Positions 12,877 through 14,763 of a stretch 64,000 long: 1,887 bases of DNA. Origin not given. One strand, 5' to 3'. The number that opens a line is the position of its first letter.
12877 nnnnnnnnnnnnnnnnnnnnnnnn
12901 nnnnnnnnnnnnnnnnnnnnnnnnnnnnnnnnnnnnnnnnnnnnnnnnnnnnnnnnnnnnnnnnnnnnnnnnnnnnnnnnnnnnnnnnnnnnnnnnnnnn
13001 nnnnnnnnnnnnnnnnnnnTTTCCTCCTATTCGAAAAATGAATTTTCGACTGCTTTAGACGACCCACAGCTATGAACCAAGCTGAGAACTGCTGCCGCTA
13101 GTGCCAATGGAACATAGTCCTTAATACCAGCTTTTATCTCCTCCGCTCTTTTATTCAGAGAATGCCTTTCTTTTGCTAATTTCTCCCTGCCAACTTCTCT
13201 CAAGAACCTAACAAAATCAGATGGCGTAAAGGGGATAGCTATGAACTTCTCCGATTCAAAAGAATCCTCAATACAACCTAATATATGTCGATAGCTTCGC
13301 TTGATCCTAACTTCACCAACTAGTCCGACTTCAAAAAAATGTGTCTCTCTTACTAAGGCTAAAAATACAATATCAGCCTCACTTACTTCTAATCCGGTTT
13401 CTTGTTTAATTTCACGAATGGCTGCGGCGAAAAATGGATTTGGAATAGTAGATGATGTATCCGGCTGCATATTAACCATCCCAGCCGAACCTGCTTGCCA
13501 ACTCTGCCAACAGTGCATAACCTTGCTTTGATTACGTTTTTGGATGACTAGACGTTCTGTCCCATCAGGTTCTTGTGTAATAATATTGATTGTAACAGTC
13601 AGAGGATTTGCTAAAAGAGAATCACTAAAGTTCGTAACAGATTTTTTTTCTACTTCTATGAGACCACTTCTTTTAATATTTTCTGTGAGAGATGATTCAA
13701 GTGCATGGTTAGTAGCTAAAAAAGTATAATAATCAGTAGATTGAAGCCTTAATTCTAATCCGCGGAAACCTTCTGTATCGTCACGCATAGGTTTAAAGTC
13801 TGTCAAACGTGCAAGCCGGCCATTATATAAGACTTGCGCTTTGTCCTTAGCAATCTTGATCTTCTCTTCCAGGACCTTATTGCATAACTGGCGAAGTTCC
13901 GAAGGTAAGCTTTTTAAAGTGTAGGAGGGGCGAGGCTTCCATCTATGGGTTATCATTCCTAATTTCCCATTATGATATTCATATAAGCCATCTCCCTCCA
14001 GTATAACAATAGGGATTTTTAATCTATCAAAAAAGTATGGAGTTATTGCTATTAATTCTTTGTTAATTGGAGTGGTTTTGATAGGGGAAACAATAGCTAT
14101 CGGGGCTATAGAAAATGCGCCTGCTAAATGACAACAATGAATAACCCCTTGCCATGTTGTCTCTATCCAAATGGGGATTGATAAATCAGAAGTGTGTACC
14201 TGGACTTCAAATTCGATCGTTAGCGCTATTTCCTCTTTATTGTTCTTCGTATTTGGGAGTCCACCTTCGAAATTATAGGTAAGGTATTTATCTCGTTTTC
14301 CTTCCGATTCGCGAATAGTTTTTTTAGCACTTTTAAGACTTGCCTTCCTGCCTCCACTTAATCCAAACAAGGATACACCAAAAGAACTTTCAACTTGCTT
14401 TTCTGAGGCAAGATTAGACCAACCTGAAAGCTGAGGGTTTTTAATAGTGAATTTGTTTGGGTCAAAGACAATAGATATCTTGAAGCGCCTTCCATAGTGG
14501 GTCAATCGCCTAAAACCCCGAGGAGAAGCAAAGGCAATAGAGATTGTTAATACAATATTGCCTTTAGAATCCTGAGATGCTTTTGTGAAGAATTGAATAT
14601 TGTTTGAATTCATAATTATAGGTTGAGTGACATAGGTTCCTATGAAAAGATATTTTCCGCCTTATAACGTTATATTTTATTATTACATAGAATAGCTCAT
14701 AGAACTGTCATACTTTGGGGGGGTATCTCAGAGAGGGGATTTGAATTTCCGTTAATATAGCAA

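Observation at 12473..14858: AT-rich two-gene island splitting a dTDP-sugar operon (rfbC-like | orphan | cupin | rfbD-rfbB)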

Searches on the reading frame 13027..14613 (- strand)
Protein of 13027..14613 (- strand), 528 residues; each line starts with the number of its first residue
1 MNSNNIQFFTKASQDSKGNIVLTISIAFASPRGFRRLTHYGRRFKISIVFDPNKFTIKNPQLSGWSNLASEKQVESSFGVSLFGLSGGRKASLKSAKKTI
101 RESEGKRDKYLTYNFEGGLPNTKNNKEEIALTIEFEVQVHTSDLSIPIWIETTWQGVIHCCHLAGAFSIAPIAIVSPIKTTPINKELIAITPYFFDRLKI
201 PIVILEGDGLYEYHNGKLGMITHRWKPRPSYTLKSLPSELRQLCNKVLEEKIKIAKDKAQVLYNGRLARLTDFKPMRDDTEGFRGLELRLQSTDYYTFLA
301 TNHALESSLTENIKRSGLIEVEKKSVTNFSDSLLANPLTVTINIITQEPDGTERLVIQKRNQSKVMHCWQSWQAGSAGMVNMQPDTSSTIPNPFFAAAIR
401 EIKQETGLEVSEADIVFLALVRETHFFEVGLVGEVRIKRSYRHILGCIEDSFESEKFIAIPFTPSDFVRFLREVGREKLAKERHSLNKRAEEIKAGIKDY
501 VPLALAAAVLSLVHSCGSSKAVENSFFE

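Call 3: search_protein_families(library=pfam, proteins=[window:13027-14613:-], max_evalue=1)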
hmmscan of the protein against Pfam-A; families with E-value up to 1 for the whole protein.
window:13027-14613:- (528 aa): 1 family
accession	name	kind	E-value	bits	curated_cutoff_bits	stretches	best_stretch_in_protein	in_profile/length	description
PF00293.34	NUDIX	-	0.022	15.2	21.1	1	342-426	6-74/134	NUDIX domain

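Call 5: search_protein_families(library=padloc, proteins=[window:13027-14613:-], max_evalue=1)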
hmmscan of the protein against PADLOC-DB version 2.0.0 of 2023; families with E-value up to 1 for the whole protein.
window:13027-14613:- (528 aa): 0 families

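Call 6: search_protein_families(library=ncbifam, proteins=[window:13027-14613:-], max_evalue=1)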
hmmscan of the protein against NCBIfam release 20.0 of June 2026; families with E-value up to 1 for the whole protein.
window:13027-14613:- (528 aa): 1 family
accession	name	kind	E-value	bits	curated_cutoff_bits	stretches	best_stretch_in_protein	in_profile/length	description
NF006961.0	PRK09438.1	equivalog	0.18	11.3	103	1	392-424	45-77/151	dihydroneopterin triphosphate diphosphatase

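Call 7: find_homologous_proteins(query=window:13027-14613:-, max_evalue=0.01)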
Query window:13027-14613:- (528 aa): 2 proteins with E <= 0.01 among 8000 candidates.
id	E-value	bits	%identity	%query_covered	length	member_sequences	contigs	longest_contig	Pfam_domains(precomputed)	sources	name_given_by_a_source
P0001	0.0e+0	1189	100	100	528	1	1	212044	-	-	-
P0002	4.0e-137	476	63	64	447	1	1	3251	-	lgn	-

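Call 9: find_encoding_contigs(protein=P0002, flank=10000)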
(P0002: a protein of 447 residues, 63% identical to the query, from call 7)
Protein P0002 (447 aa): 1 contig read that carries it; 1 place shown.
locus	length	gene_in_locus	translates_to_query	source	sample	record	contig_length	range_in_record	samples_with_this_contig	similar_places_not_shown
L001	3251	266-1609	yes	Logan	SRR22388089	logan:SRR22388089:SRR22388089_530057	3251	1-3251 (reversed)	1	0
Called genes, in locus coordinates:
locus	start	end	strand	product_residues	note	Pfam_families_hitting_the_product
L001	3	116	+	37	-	?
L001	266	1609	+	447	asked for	-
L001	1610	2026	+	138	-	PF05523:FdtA (weak), PF14667:Polysacc_synt_C, PF07883:Cupin_2 (faint)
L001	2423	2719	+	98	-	-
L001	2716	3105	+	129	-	PF01850:PIN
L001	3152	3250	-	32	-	?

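Call 10: find_encoding_contigs(protein=window:13027-14613:-, flank=10000)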
Protein window:13027-14613:- (528 aa): 1 contig read that carries it; 1 place shown.
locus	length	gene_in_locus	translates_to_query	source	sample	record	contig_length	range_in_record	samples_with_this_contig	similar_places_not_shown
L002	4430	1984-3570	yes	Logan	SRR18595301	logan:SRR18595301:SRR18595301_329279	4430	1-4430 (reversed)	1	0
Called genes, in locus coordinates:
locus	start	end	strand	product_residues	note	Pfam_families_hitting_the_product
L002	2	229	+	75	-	?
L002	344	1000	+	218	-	-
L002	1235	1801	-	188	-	-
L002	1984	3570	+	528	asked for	-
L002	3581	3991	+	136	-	PF14667:Polysacc_synt_C (weak), PF07883:Cupin_2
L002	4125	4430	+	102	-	?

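Call 17: search_protein_representatives(protein=window:13027-14613:-)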
Query: 528 residues. Proteins with E-value up to 0.001 (for the whole library): 174; up to 1e-10: 42; up to 1e-30: 13. The best 150 are listed.
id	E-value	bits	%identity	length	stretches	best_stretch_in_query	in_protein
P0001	0.0e+00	1188.5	100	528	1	1-528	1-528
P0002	1.3e-137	476.1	63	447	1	189-527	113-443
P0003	8.9e-112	390.9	53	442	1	181-526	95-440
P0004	1.2e-93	331.0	49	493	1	187-526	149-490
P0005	1.1e-63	232.2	50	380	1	188-410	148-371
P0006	8.6e-45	169.9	38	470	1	193-475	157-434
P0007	5.8e-43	163.8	40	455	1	194-475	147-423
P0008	1.8e-41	158.9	39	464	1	194-471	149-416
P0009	3.2e-38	148.2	37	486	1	194-476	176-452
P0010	5.0e-37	144.3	41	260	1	254-476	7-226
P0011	7.5e-34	133.8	35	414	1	182-476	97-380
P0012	9.0e-33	130.2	34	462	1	193-473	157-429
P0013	4.9e-32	127.8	33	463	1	194-475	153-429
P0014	1.2e-20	90.2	35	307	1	241-472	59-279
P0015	2.1e-19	86.1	34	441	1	239-450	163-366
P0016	3.2e-18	82.2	30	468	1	194-522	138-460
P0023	5.0e-14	68.4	31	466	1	198-473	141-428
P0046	1.4e-10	57.0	35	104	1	1-98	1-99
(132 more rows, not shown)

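Call 20: search_protein_families(library=pfam, alignment_id=A1, max_evalue=0.01)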
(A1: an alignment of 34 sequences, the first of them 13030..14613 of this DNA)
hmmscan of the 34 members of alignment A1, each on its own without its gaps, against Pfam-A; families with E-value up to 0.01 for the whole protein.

A. member 1, window:13030-14613:- (528 aa): 0 families

B. families by the number of members that match (of 34 scanned): 17 families
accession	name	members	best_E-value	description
PF00293.34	NUDIX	15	2.6e-07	NUDIX domain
PF05014.21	Nuc_deoxyrib_tr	5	0.00047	Nucleoside 2-deoxyribosyltransferase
PF13676.11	TIR_2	3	4e-27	TIR domain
PF01582.25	TIR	2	4.3e-06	TIR domain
PF08937.16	ThsB_TIR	2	2.7e-05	Thoeris protein ThsB, TIR-like domain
PF10137.14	CAP12-PCTIR_TIR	2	0.0007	CAP12/Pycsar effector protein, TIR domain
PF13489.12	Methyltransf_23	1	2.8e-26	Methyltransferase domain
PF08241.18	Methyltransf_11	1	2.9e-12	Methyltransferase domain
PF08242.18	Methyltransf_12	1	3.3e-12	Methyltransferase domain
PF13560.12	HTH_31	1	2.5e-09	Helix-turn-helix domain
PF01381.28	HTH_3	1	5.2e-09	Helix-turn-helix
PF13649.12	Methyltransf_25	1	4.5e-08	Methyltransferase domain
PF13847.12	Methyltransf_31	1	9e-08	Methyltransferase domain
PF05148.21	Methyltransf_8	1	0.00032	Hypothetical methyltransferase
PF07021.18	MetW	1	0.00049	Methionine biosynthesis protein MetW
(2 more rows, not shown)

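Call 21: search_solved_structures(query=A1, max_evalue=1)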
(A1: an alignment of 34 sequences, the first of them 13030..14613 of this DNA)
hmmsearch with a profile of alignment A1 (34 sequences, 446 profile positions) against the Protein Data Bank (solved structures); distinct sequences matched with E-value up to 1: 4.
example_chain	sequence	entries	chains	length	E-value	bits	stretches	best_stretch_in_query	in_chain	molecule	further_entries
5lor_A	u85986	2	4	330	5.9e-08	35.3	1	184-418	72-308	Nucleoside diphosphate-linked moiety X motif 22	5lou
5lf9_A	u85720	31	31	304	2.2e-07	33.4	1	184-389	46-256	Nucleoside diphosphate-linked moiety X motif 22 | Uridine diphosphate glucose pyrophosphatase NUDT22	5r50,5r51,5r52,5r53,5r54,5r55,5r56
2pny_A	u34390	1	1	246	0.0061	18.7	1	275-347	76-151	Isopentenyl-diphosphate Delta-isomerase 2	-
2fkb_A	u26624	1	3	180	0.051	15.7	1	273-336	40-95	Putative Nudix hydrolase yfcD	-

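Call 22: find_encoding_contigs(protein=P0003, flank=8000, max_places=4)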
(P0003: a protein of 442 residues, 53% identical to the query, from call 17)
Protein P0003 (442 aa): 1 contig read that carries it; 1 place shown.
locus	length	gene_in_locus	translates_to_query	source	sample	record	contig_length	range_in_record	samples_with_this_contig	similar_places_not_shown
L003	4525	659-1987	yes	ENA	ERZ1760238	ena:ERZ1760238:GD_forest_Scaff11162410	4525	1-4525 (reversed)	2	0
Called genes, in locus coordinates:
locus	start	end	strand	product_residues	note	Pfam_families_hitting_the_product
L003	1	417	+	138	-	?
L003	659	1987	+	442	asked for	-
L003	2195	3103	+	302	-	-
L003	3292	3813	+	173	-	-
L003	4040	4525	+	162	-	?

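Call 23: find_encoding_contigs(protein=P0004, flank=8000, max_places=4)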
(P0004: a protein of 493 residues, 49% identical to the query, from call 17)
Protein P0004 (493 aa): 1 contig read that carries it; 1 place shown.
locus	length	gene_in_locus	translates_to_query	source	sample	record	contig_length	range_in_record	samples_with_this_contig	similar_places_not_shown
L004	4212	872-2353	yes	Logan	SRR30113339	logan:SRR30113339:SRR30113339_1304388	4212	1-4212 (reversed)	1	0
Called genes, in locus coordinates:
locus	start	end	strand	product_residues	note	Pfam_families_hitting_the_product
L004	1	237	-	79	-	?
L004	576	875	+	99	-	PF13560:HTH_31, PF01381:HTH_3, PF12844:HTH_19 (weak)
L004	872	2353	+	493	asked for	PF01582:TIR (faint), PF13676:TIR_2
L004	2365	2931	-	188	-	PF00908:dTDP_sugar_isom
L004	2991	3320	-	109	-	-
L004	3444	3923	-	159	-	PF00190:Cupin_1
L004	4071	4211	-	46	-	?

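Call 24: search_protein_families(library=pfam, proteins=[L003:1-417:+, L003:2195-3103:+, L003:3292-3813:+, L003:4040-4525:+, L004:2365-2931:-, L004:2991-3320:-, L004:3444-3923:-, P0003, P0004], max_evalue=0.1)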
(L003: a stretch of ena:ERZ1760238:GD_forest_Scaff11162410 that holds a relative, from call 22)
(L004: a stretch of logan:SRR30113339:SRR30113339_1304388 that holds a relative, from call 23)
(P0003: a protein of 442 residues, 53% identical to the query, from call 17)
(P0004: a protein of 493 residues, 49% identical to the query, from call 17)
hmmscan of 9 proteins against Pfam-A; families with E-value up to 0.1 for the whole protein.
L003:1-417:+ (138 aa): 0 families

L003:2195-3103:+ (302 aa): 0 families

L003:3292-3813:+ (173 aa): 1 family
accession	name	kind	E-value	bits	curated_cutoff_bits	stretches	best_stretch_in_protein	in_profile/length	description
PF20251.4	Big_14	-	0.0017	18.8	27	1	60-117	14-70/104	Bacterial Ig-like domain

L003:4040-4525:+ (162 aa): 0 families

L004:2365-2931:- (188 aa): 2 families
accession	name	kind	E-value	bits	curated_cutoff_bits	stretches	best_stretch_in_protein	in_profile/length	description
PF00908.23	dTDP_sugar_isom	-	1.2e-16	61.3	27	1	38-176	3-144/168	dTDP-4-dehydrorhamnose 3,5-epimerase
PF14667.12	Polysacc_synt_C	-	4e-05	24.2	28.7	1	76-166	19-104/111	Polysaccharide biosynthesis C-terminal domain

L004:2991-3320:- (109 aa): 1 family
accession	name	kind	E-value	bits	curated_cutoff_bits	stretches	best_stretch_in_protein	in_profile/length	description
PF07883.17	Cupin_2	-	0.016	15.4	27.2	1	55-102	20-66/70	Cupin domain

L004:3444-3923:- (159 aa): 4 families
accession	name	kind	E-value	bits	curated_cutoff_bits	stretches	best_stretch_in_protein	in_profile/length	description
PF00190.28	Cupin_1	-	1.7e-07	31.4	22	1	61-123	49-112/151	Cupin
PF07883.17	Cupin_2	-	0.00014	22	27.2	1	59-110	12-56/70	Cupin domain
PF14667.12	Polysacc_synt_C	-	0.002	18.7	28.7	1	57-120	30-86/111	Polysaccharide biosynthesis C-terminal domain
PF08007.18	JmjC_2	-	0.018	15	22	1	86-116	82-112/127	JmjC domain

P0003 (442 aa): 1 family
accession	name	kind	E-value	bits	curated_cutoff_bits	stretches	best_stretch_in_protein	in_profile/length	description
PF00293.34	NUDIX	-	2.5e-05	24.7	21.1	1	258-386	8-119/134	NUDIX domain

P0004 (493 aa): 5 families
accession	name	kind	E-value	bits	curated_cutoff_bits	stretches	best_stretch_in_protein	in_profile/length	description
PF13676.11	TIR_2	-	4e-27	95.5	28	1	4-114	1-116/122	TIR domain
PF01582.25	TIR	-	1.3e-05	25.5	21.3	1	12-76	14-78/179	TIR domain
PF08937.16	ThsB_TIR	-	0.00026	21.8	21.2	1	5-91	1-96/100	Thoeris protein ThsB, TIR-like domain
PF10137.14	CAP12-PCTIR_TIR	-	0.0007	20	24.7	0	5-64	3-62/119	CAP12/Pycsar effector protein, TIR domain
PF00293.34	NUDIX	-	0.0035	17.8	21.1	1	302-378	4-66/134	NUDIX domain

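Call 27: find_related_loci(query=A2, collection=genome_contigs, flank=8000)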
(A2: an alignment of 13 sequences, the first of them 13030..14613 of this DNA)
Query A2 (528 aa) in genome_contigs; peptide patterns used: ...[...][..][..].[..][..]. (x = any residue, [..] = any of these).
37 stretches matched a pattern; 5 encode a relative of the query (tblastn E <= 1e-3); 5 distinct loci.
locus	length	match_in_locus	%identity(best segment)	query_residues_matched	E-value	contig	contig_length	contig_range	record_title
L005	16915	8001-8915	30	194-526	1e-41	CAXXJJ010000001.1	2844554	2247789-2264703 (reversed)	MAG: Desulfatiglandales bacterium isolate ad7cffaf-6c2b-4e6c-8426-e31439b40ff1 genome assembly, contig: contig_1, whole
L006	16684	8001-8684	21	204-444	5e-7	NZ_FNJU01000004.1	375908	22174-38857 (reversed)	Litchfieldia salsa strain IBRC-M10078, whole genome shotgun sequence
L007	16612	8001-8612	23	236-444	7e-7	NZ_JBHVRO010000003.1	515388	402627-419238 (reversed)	Psychrobacillus sp. NPDC058041 NPDC058041_T30_C7.ctg-0003, whole genome shotgun sequence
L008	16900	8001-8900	20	204-494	1e-6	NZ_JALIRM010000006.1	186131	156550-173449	Lederbergia wuyishanensis strain CGMCC 1.12709 bacillus3_ctg06, whole genome shotgun sequence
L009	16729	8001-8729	22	191-444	5e-10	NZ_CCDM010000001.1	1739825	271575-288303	Oceanobacillus jeddahense strain S5, whole genome shotgun sequence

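Call 33: find_encoding_contigs(protein=P0005, flank=8000, max_places=3)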
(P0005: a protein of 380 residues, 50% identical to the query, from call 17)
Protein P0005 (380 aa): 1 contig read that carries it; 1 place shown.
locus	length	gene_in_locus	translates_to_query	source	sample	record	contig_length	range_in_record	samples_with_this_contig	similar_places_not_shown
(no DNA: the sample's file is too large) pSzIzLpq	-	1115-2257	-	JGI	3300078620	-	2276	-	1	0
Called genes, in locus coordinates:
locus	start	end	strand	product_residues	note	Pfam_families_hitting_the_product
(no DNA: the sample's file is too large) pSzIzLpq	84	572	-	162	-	PF07883:Cupin_2 (weak), PF00190:Cupin_1 (weak)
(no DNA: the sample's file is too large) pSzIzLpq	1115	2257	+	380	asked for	PF01582:TIR (weak), PF13676:TIR_2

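Call 34: find_encoding_contigs(protein=P0006, flank=8000, max_places=3)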
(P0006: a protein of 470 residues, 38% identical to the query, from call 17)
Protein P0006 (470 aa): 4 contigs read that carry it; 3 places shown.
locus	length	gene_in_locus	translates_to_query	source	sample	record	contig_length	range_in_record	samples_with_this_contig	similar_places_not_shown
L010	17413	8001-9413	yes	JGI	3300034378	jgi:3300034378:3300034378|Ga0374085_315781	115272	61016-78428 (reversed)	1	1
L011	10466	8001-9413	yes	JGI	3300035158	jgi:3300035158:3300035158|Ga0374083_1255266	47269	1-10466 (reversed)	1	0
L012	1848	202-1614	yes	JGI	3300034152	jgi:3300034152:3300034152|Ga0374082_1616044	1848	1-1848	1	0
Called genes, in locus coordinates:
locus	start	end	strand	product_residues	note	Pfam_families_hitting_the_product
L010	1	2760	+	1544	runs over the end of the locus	PF13231:PMT_2 (weak), PF10060:DUF2298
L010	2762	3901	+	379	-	PF04015:DUF362, PF00037:Fer4 (weak), PF12838:Fer4_7, PF13187:Fer4_9 (weak), PF13237:Fer4_10, PF14697:Fer4_21 (weak), PF25160:LdpA_Fe-S-bd (weak), PF00037:Fer4, +5 more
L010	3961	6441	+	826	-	PF10060:DUF2298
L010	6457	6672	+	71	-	-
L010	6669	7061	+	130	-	PF01850:PIN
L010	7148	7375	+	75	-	PF10047:DUF2281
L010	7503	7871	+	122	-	-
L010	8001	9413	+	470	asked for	-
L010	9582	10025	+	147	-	PF04542:Sigma70_r2, PF08281:Sigma70_r4_2, PF04545:Sigma70_r4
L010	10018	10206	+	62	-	-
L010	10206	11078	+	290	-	PF14285:DUF4367 (faint)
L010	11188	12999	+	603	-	-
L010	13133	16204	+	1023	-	PF13231:PMT_2, PF08450:SGL (faint), PF13449:Phytase-like (faint), PF01436:NHL, PF06739:SBBP (faint), PF17170:DUF5128, PF25021:TEN_NHL (faint), PF01436:NHL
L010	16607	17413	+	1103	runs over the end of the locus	PF13231:PMT_2, PF07691:PA14, PF01436:NHL, PF06739:SBBP (faint), PF08450:SGL (faint), PF25021:TEN_NHL (faint), PF17170:DUF5128 (weak), PF01436:NHL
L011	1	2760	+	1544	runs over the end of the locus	PF13231:PMT_2 (weak), PF10060:DUF2298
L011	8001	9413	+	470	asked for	-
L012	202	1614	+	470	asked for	-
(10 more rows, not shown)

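Call 45: predict_structure(alignment_id=A1)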
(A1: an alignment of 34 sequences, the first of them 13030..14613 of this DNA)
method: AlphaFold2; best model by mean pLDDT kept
length: 528 residues; sequences in the alignment: 34
mean_pLDDT: 73.0   pTM: 0.67
mean pLDDT of the five models: 73.0, 72.8, 72.6, 71.4, 71.3
residues with pLDDT >= 90: 287; 70-90: 46; 50-70: 15; < 50: 180
segments of 3 or more residues with pLDDT < 50: 1-6, 12-184
pLDDT, mean of each block of 10 residues (from residue 1): 47 45 42 35 40 37 31 25 25 29 30 33 35 37 34 41 39 32 55 92 95 85 93 98 98 95 95 92 92 98 96 96 93 98 98 97 91 97 82 95 94 96 97 97 82 92 98 95 72 96 98 96 94
secondary structure, 60 per line:
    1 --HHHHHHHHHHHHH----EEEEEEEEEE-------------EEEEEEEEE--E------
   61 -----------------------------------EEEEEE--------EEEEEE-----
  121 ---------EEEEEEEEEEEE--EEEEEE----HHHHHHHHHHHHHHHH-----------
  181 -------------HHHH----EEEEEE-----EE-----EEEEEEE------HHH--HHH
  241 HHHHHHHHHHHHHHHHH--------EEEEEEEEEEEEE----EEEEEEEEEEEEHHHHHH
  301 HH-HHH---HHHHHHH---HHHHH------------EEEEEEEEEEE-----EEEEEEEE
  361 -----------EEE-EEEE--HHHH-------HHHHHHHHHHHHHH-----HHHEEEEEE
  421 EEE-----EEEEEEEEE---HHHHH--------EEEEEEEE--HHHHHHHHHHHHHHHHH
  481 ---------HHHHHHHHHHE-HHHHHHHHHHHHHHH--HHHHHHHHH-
elements in order: H3-15 E20-29 E43-51 E96-101 E110-115 E130-141 E144-149 H154-169 H194-197 E202-207 E220-226 H238-257 E266-278 E283-294 H295-302 H310-316 H320-324 E337-347 E353-360 E372-374 E376-379 H382-385 H393-406 E415-423 E429-437 H441-445 E454-461 H464-480 H490-499 H502-516 H519-527
